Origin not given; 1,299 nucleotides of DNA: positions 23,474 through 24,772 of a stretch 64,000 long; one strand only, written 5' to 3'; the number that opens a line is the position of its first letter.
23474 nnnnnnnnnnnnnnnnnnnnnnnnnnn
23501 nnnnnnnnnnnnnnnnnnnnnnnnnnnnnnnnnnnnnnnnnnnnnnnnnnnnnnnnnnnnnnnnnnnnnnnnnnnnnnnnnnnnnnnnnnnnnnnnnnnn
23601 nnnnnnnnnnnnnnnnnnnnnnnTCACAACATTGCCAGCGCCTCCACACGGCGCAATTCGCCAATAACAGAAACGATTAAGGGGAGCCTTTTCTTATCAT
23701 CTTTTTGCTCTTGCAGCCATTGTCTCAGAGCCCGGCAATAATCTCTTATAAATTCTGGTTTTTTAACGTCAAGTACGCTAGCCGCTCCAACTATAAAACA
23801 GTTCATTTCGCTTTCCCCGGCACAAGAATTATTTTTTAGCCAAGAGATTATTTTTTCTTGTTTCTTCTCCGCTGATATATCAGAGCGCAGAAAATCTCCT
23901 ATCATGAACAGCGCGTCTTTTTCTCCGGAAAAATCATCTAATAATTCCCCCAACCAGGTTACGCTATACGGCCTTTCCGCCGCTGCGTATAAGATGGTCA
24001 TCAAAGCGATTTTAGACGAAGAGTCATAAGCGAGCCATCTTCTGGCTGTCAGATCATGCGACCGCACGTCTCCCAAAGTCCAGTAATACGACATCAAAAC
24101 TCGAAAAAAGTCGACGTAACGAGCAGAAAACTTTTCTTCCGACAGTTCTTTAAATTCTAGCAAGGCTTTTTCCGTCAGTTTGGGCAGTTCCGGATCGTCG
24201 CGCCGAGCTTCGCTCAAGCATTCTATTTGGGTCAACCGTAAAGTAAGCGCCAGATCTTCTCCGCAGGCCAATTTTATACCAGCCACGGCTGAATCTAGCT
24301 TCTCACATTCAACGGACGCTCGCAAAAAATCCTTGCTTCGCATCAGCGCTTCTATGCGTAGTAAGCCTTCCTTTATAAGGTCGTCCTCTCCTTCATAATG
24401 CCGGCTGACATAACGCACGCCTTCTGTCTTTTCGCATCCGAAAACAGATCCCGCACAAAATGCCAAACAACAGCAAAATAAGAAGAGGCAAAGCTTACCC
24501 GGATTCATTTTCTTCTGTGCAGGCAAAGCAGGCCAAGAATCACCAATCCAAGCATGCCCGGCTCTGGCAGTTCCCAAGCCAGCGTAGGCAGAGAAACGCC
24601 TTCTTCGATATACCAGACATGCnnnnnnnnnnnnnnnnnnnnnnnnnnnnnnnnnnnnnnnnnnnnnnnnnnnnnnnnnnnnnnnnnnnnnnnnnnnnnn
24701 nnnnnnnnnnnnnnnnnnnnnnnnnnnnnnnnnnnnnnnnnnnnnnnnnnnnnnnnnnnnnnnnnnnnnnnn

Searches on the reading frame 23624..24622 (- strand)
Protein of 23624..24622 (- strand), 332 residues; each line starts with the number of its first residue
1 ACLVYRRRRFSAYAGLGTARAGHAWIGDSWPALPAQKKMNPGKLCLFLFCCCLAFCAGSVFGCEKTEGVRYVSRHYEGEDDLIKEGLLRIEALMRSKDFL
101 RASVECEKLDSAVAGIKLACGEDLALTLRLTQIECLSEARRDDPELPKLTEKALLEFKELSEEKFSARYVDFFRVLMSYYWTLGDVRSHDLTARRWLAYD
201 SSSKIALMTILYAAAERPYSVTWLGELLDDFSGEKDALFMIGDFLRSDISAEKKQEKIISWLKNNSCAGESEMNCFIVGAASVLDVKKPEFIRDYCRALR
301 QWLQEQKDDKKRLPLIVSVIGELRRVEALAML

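Call 23: search_protein_families(library=ncbifam, proteins=[window:23624-24622:-], max_evalue=0.01)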
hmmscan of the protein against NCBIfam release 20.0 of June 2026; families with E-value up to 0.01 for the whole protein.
window:23624-24622:- (332 aa): 0 families

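Call 28: search_protein_families(library=pfam, proteins=[window:23624-24622:-], max_evalue=0.1)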
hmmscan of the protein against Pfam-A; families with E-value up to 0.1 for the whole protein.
window:23624-24622:- (332 aa): 1 family
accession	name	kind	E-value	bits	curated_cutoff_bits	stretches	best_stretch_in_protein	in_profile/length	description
PF11107.14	FANCF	-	0.0039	16.7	24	1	216-306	181-276/346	Fanconi anemia group F protein (FANCF)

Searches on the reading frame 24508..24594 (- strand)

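Call 62: search_protein_families(library=ncbifam, proteins=[window:24508-24594:-], max_evalue=10)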
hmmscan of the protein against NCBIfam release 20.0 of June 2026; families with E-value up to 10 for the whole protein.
seq(29 aa): 7 families
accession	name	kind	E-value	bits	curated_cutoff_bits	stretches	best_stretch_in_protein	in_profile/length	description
TIGR02595.1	PEP_CTERM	domain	0.0086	16.9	16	1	10-29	2-22/24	PEP-CTERM sorting domain-containing protein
NF038125.1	PEP_CTERM_THxN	subfamily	0.072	12.7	85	1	9-26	223-240/246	THxN family PEP-CTERM protein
NF038120.1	PEP_CTERM_QFxxD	subfamily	0.16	11.8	80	1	8-29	192-213/215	NF038120 family PEP-CTERM protein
NF041538.1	PEP_EDSA_1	subfamily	0.16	11.6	100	1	9-25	284-300/307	EDSAP-1 family PEP-CTERM protein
NF033947.0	PEP-cistern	hypoth_equivalog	0.18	11.5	60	1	8-26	172-190/195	cistern family PEP-CTERM protein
NF041927.1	Xrt_dep_XDP1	equivalog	0.2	11.6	125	1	8-29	218-241/242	exosortase-dependent surface protein XDP1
NF038124.1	PEP_CTERM_TLD_A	exception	0.27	10.8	100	1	8-25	210-227/235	PEP_CTERM-anchored TLD domain-containing protein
